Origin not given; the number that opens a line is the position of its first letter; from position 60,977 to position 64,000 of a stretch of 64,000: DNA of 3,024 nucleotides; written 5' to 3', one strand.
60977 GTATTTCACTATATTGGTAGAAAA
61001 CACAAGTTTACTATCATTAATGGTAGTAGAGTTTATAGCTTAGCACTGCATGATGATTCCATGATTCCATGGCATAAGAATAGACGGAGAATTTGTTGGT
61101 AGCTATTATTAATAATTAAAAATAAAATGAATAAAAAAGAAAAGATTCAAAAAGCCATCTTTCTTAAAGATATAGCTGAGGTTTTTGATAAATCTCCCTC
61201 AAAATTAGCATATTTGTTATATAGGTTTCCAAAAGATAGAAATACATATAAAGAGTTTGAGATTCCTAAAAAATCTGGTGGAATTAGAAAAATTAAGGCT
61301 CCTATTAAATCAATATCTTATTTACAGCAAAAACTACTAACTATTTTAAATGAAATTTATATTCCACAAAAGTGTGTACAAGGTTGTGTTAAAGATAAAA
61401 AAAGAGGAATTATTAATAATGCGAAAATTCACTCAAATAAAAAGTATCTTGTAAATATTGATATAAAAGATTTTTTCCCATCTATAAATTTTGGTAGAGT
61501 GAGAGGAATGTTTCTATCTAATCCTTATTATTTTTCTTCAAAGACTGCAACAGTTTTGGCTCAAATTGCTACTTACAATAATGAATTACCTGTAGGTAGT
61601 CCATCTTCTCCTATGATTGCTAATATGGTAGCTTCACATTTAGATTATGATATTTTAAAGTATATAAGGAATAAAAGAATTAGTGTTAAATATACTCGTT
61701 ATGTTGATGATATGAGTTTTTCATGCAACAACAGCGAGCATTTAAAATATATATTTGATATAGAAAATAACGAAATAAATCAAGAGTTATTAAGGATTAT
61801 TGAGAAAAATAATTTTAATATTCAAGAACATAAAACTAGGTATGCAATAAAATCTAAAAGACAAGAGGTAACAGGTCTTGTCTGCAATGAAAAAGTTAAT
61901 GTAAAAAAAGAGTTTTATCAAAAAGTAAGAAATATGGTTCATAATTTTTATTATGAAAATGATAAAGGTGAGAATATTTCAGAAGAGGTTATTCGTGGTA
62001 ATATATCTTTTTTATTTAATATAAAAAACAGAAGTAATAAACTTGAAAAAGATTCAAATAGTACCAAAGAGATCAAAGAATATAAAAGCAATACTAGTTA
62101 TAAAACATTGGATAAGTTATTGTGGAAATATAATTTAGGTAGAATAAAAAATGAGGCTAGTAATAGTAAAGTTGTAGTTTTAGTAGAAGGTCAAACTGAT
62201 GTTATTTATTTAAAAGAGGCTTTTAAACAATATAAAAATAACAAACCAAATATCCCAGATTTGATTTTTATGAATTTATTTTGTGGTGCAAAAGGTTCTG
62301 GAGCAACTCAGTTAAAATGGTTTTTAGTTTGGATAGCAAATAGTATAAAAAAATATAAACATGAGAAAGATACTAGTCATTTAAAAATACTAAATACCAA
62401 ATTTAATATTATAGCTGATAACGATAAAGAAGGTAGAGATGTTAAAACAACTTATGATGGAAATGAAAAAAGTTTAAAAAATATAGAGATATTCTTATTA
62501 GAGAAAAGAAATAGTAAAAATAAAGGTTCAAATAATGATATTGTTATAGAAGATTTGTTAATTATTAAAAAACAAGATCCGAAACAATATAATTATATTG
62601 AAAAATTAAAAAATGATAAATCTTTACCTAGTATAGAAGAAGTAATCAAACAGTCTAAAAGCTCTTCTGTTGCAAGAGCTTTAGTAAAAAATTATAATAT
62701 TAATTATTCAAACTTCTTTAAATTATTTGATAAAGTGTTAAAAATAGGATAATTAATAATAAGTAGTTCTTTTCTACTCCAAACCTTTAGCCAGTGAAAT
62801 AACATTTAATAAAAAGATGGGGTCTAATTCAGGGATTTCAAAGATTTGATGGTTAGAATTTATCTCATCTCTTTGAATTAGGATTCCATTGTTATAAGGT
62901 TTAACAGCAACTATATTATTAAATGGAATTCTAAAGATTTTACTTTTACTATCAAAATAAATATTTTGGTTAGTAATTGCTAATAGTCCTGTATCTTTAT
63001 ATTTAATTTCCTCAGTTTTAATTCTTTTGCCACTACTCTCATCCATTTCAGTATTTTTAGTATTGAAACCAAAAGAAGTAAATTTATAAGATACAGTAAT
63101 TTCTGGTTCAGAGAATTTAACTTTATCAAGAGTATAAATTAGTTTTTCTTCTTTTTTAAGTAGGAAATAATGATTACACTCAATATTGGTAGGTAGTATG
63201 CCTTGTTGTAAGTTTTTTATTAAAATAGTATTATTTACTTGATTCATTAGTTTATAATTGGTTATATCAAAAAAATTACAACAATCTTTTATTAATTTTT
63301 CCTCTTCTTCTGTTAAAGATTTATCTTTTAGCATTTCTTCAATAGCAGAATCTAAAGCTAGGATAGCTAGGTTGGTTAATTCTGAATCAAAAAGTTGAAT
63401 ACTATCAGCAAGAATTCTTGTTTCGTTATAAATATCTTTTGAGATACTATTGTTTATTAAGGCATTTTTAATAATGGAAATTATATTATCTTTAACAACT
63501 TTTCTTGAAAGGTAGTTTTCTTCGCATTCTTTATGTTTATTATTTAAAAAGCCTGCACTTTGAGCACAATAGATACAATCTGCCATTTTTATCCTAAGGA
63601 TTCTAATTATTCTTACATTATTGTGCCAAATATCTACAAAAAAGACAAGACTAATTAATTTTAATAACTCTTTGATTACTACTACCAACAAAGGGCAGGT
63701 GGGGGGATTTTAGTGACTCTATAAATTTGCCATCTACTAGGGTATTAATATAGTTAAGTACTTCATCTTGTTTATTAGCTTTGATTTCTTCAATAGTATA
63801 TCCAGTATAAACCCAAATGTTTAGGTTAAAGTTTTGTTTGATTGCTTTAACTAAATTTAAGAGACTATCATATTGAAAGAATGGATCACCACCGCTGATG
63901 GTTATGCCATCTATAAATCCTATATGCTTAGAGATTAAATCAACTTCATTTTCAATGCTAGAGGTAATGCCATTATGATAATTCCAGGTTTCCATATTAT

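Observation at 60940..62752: Complete Eco2/Ec67-like retron anti-phage system (ncRNA + RT-TOPRIM fusion) in a reduced symbiont-like genome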

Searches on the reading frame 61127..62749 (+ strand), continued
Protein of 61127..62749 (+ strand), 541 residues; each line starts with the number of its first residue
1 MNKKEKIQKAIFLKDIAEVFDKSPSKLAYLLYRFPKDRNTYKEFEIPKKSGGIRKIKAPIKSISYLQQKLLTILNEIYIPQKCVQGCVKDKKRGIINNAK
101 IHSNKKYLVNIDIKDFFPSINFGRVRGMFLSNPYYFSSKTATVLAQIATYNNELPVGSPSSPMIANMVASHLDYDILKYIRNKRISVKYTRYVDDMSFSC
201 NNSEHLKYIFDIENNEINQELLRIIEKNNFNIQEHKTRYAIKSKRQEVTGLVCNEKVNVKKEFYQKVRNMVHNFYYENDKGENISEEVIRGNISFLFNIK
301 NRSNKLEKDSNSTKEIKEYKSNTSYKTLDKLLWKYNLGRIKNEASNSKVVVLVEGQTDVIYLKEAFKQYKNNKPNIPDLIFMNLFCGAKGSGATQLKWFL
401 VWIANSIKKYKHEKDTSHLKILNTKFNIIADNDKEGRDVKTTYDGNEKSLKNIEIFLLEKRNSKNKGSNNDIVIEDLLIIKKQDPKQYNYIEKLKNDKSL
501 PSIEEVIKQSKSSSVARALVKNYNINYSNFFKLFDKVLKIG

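Call 38: fold_search(model_id=the predicted structure, library=pdb)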
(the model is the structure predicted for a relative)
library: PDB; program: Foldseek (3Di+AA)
matches with E <= 10: 1128; with E <= 0.001: 138
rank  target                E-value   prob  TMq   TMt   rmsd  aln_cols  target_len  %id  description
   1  9lm3_A                4.0e-27  1.00  0.44  0.41  13.4       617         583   25  cryo-EM structure of retron Eco2 (released 2025-09-17)
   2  9i2f_C                1.3e-26  1.00  0.44  0.42  13.6       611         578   26  Cryo-EM structure of retron Eco2 (Ec67) (released 2026-02-04)
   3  9lm3_E                1.9e-26  1.00  0.44  0.41  13.5       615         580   25  cryo-EM structure of retron Eco2 (released 2025-09-17)
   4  9i2f_A                2.4e-26  1.00  0.44  0.41  13.6       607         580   27  Cryo-EM structure of retron Eco2 (Ec67) (released 2026-02-04)
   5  9s1f_A                1.3e-24  1.00  0.43  0.41  13.6       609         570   25  Cryo-EM structure of activated retron Eco2 (Ec67) (released 2026-02-18)
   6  7v9x_A                2.8e-17  1.00  0.39  0.65   8.0       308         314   28  Cryo-EM structure of E.coli retron-Ec86 in complex with its effector at 2.8 angstrom (released 2022-08-31)
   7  7v9u_A                7.3e-17  1.00  0.40  0.67   8.6       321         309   29  Cryo-EM structure of E.coli retron-Ec86 (RT-msDNA-RNA) at 3.2 angstrom (released 2022-08-31)
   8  9kjx_A                2.7e-15  1.00  0.39  0.66   9.0       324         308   22  Cryo-EM structure of the Retron-Eco7 complex (state 1) (released 2025-11-12)
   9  9l7p_E                1.3e-14  1.00  0.38  0.62   9.5       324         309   23  Cryo-EM structure of retron Ec78 system complex (released 2025-12-10)
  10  9nnb_B                1.5e-14  1.00  0.38  0.63   8.7       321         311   23  Cryo-EM structure of the Retron Ec78 complex, PtuA:PtuB:RT (4:2:1) (released 2025-10-08)
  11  9n69_E                4.5e-14  1.00  0.39  0.65   8.9       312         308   21  Structure of the retron IA complex with HNH nuclease in the "down" orientation (released 2025-04-23)
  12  9e8z_H                1.4e-13  1.00  0.36  0.61   8.9       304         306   27  4-component structure of retron Ec83 (released 2025-07-02)
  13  9vhe_A                1.8e-12  1.00  0.33  0.62   9.0       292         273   24  cryoEM structure of retron-Eco7 complex (released 2025-12-31)
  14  9lp9_A                1.6e-11  1.00  0.33  0.46  17.6       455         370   13  The cryo-EM structure of retron Eco8 in a standby state (released 2025-11-19)
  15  9p4j_E                2.6e-11  1.00  0.35  0.50  17.3       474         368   14  The structure of Retron Eco8 in Apo state (released 2025-11-12)
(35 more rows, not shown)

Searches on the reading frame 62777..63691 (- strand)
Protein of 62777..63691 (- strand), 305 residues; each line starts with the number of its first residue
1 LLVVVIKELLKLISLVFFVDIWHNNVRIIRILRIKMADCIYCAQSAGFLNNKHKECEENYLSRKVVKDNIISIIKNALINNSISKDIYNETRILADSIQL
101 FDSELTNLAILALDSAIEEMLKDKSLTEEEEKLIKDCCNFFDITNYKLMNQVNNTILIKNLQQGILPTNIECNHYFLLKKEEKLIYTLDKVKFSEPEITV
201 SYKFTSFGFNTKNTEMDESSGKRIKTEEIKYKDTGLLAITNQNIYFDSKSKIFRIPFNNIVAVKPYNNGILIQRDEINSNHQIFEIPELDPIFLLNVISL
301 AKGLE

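Call 3: search_protein_families(library=pfam, proteins=[window:62777-63691:-], max_evalue=0.01)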
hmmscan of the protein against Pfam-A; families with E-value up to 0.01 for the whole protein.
window:62777-63691:- (305 aa): 0 families

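Call 4: search_protein_families(library=padloc, proteins=[window:62777-63691:-], max_evalue=0.01)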
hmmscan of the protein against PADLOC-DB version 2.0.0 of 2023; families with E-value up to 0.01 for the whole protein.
window:62777-63691:- (305 aa): 1 family
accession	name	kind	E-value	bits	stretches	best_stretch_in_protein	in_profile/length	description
PDLC05027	PDC-S48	-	0.0052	13.9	1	67-148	228-309/411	-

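Call 13: search_protein_families(library=ncbifam, proteins=[window:62777-63691:-], max_evalue=0.001)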
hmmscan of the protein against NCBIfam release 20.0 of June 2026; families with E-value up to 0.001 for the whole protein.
window:62777-63691:- (305 aa): 0 families

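Call 51: find_homologous_proteins(query=window:62777-63586:-, max_evalue=0.001)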
Query window:62777-63586:- (270 aa): 1 proteins with E <= 0.001 among 2209 candidates.
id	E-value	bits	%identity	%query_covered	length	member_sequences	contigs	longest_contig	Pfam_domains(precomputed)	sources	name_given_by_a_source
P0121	1.7e-169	580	100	100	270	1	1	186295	-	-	-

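Call 64: search_protein_representatives(protein=window:62777-63586:-)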
Query: 270 residues. Proteins with E-value up to 0.001 (for the whole library): 790; up to 1e-10: 273; up to 1e-30: 2. The best 150 are listed.
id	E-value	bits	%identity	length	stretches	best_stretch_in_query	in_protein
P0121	5.5e-170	579.7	100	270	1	1-270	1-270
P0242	4.4e-31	124.7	33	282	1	2-265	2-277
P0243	2.2e-26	109.3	31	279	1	1-265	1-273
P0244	5.4e-26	108.1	31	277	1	2-264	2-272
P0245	2.0e-25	106.2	30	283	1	1-264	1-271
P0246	2.6e-25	105.8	34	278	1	1-262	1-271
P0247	9.0e-25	104.0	31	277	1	1-249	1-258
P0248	1.4e-24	103.4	33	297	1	2-264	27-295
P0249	1.6e-24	103.2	33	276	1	2-264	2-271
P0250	3.9e-24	101.9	29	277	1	2-264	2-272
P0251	4.7e-24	101.7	30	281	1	1-249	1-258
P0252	2.6e-23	99.3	35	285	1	1-244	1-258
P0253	3.0e-23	99.1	33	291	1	3-262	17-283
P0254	6.1e-23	98.0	33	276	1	1-245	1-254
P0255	7.9e-23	97.7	31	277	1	1-264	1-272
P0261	3.1e-21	92.5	29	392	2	35-265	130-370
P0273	5.3e-20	88.4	30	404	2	67-251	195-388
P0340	3.6e-16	75.9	26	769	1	1-262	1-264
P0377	1.1e-14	71.0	27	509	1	1-250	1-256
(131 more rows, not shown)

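Call 66: search_protein_families(library=pfam, proteins=[P0242, P0243, P0246, P0261, P0340, P0377], max_evalue=0.01)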
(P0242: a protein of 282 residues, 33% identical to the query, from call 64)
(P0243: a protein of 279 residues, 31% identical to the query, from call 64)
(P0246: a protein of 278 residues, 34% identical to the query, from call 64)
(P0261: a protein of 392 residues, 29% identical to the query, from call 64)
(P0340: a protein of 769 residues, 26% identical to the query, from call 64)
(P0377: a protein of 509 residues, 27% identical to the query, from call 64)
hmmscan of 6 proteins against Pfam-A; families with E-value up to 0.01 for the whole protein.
P0242 (282 aa): 0 families

P0243 (279 aa): 0 families

P0246 (278 aa): 0 families

P0261 (392 aa): 1 family
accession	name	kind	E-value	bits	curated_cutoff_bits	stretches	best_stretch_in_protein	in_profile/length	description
PF01454.25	MAGE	-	0.0073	16.5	25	0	195-217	42-64/207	MAGE homology domain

P0340 (769 aa): 1 family
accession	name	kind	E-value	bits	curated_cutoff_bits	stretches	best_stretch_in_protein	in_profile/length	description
PF13208.11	TerB_N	-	2.3e-08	34.5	25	1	361-441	20-102/207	TerB N-terminal domain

P0377 (509 aa): 1 family
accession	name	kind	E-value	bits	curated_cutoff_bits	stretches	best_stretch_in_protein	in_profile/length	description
PF07007.17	LprI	-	3.1e-07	31.2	22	1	425-482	1-72/106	Lysozyme inhibitor LprI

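Call 84: search_protein_families(library=padloc, proteins=[P0242, P0243, P0244, P0245, P0246, P0248, P0252, P0261, P0273, P0340], max_evalue=0.01)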
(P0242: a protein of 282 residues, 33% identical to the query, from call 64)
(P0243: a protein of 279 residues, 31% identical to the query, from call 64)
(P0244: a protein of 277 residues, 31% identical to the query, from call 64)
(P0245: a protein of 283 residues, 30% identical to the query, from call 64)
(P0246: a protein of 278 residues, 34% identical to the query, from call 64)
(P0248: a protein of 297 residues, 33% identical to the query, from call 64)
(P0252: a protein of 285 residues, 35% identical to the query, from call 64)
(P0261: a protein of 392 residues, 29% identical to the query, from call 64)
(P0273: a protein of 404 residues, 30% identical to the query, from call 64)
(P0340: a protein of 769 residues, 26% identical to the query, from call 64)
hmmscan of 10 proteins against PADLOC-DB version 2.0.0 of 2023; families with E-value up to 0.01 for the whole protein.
P0242 (282 aa): 0 families

P0243 (279 aa): 0 families

P0244 (277 aa): 0 families

P0245 (283 aa): 0 families

P0246 (278 aa): 0 families

P0248 (297 aa): 0 families

P0252 (285 aa): 0 families

P0261 (392 aa): 1 family
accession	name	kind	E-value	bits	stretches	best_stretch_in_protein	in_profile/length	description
PDLC05027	PDC-S48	-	5.1e-05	20.5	0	51-144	250-346/411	-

P0273 (404 aa): 0 families

P0340 (769 aa): 1 family
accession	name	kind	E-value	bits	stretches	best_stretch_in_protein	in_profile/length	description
PDLC03958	SngA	-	9.1e-12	43.3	1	342-715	63-416/528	-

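Call 85: search_protein_families(library=ncbifam, proteins=[P0121, P0242, P0243, P0246, P0261, P0340], max_evalue=0.01)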
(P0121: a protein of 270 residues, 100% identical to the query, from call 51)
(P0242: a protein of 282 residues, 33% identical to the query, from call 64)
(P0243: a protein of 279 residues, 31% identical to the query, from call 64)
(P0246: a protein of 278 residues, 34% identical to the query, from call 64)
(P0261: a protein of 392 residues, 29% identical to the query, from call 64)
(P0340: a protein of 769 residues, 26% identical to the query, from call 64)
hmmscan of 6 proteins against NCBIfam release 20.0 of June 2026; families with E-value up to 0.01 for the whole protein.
P0121 (270 aa): 0 families

P0242 (282 aa): 0 families

P0243 (279 aa): 0 families

P0246 (278 aa): 0 families

P0261 (392 aa): 3 families
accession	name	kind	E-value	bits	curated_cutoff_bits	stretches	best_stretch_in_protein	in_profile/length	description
NF033159.0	blaPAC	exception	2.4e-05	23.3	850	0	152-227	154-226/380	PAC family class C beta-lactamase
TIGR04567.1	RNAP_delt_lowGC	equivalog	0.00021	21.4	42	0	135-170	10-45/83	DNA-directed RNA polymerase subunit delta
NF011108.0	PRK14536.1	equivalog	0.0064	15.3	780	0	95-171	340-415/490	cysteine--tRNA ligase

P0340 (769 aa): 0 families

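Call 89: predict_structure(alignment_id=A4)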
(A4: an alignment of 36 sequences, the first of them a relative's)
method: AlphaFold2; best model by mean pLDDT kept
length: 270 residues; sequences in the alignment: 36
mean_pLDDT: 91.6   pTM: 0.77
mean pLDDT of the five models: 91.6, 90.5, 90.4, 90.3, 89.2
residues with pLDDT >= 90: 218; 70-90: 38; 50-70: 9; < 50: 5
segments of 3 or more residues with pLDDT < 50: 174-178
pLDDT, mean of each block of 10 residues (from residue 1): 94 95 94 98 96 97 96 96 91 94 92 87 94 87 95 96 86 51 74 96 97 96 97 95 91 93 95
secondary structure, 60 per line:
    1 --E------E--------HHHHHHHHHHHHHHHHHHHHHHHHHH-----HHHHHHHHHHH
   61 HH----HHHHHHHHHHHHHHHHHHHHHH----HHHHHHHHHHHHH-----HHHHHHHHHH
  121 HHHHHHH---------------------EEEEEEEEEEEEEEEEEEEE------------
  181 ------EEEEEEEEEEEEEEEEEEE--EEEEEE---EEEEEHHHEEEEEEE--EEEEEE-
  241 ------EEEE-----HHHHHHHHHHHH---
elements in order: H19-44 H50-62 H67-88 H93-105 H111-127 E149-168 E187-205 E208-213 E217-221 E225-231 E234-239 E247-250 H256-267

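Call 91: fold_search(model_id=the predicted structure, library=pdb)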
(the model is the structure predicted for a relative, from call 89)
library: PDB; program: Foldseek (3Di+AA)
matches with E <= 10: 685; with E <= 0.001: 4
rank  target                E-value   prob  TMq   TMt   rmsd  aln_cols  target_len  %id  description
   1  5yqr                  1.3e-04  1.00  0.25  0.25  15.2       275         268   12  Crystal structure of the PH-like domain of Lam6 (released 2018-01-31)
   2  6d8z_C                4.4e-04  0.97  0.24  0.22  16.3       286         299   10  Crystal Structure of the C-terminal Guanine Nucleotide Exchange Factor Module of Human Trio (released 2019-02-20)
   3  5ukl_A                7.2e-04  0.99  0.25  0.13  14.7       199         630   13  Human GRK2 in complex with Gbetagamma subunits and CCG222886 (14bd) (released 2017-04-05)
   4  5gnh_A                7.7e-04  1.00  0.26  0.15   7.9       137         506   15  Myotubularin-related protein 2 (released 2017-07-26)
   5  7k7z_A                1.0e-03  0.99  0.25  0.13  14.1       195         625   12  Structure of a hit for G Protein Coupled Receptor Kinase 2 (GRK2) Inhibitor for the Potential Treatment of Heart Failu (released 2020-10-28)
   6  5gnh_B                1.1e-03  1.00  0.27  0.15   7.9       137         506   14  Myotubularin-related protein 2 (released 2017-07-26)
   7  5c16_A                1.6e-03  1.00  0.24  0.14   8.9       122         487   13  Myotubularin-related proetin 1 (released 2016-04-27)
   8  6d8z_B                1.6e-03  0.94  0.24  0.21  17.3       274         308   10  Crystal Structure of the C-terminal Guanine Nucleotide Exchange Factor Module of Human Trio (released 2019-02-20)
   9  4v98_A3               2.3e-03  1.00  0.27  0.55   6.9       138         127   10  The 8S snRNP Assembly Intermediate (released 2014-07-09)
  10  1x86_E                3.3e-03  0.75  0.23  0.19  17.0       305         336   10  Crystal Structure of the DH/PH domains of Leukemia-associated RhoGEF in complex with RhoA (released 2004-09-21)
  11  6new                  3.9e-03  0.82  0.22  0.16  18.4       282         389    8  Apo structure of the activated truncation of Vav1 (released 2019-12-25)
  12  3kz1_B                4.2e-03  0.72  0.23  0.18  16.4       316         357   12  Crystal Structure of the Complex of PDZ-RhoGEF DH/PH domains with GTP-gamma-S Activated RhoA (released 2010-04-28)
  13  5wg4_A                4.4e-03  0.97  0.25  0.13  14.7       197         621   12  Human GRK2 in complex with Gbetagamma subunits and CCG257284 (released 2017-12-27)
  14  7xt7_j                4.4e-03  0.97  0.25  0.15  20.9       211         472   11  RNA polymerase II elongation complex transcribing a nucleosome (EC49B) (released 2022-10-12)
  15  4tyz_A                5.5e-03  1.00  0.25  0.55   7.3       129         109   13  Crystal structure of the C-terminal domain of an unknown protein from Leishmania infantum (released 2014-08-06)
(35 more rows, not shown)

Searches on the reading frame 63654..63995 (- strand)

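Call 13: search_protein_families(library=ncbifam, proteins=[window:63654-63995:-], max_evalue=0.001)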
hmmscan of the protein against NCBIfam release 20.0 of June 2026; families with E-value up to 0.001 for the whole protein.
window:63654-63995:- (114 aa): 11 families
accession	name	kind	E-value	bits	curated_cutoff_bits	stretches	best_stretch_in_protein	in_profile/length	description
TIGR02491.1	NrdG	equivalog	4.3e-31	107.9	126.1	1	2-113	36-153/154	anaerobic ribonucleoside-triphosphate reductase activating protein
NF008335.0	PRK11121.1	equivalog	7.2e-22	77.8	199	1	19-112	58-152/154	anaerobic ribonucleoside-triphosphate reductase-activating protein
TIGR02826.1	RNR_activ_nrdG3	equivalog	3.6e-09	36.6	151.7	1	2-113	36-138/148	anaerobic ribonucleoside-triphosphate reductase activating protein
TIGR04041.1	activase_YjjW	hypoth_equivalog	5e-09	36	250.2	1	13-112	94-188/276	YjjW family glycine radical enzyme activase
TIGR02493.1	PFLA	equivalog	4.5e-08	32.8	231.75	1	2-112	36-147/235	pyruvate formate-lyase-activating protein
TIGR02494.1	PFLE_PFLC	subfamily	1.7e-06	27.5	174.35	1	30-111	126-202/293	glycyl-radical enzyme activating protein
NF033719.1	ind_deCO2_activ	equivalog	2.7e-06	26.9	425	1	28-112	130-209/302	indoleacetate decarboxylase activase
NF043069.1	T4HPD_activ_SAM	equivalog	9.6e-06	25.2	425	1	29-111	125-202/299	trans-4-hydroxy-L-proline dehydratase activase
NF048010.1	SfplDhtActHpsHDes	equivalog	0.0001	21.3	430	1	30-112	134-211/298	(2S)-3-sulfopropanediol dehydratase activating enzyme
TIGR02495.1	NrdG2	equivalog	0.00026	20.4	131.15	1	13-68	48-101/193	anaerobic ribonucleoside-triphosphate reductase activating protein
NF048008.1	SfplDhtActHpfHKleb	equivalog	0.00056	19.3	500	1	9-111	104-205/308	(2S)-3-sulfopropanediol dehydratase activating enzyme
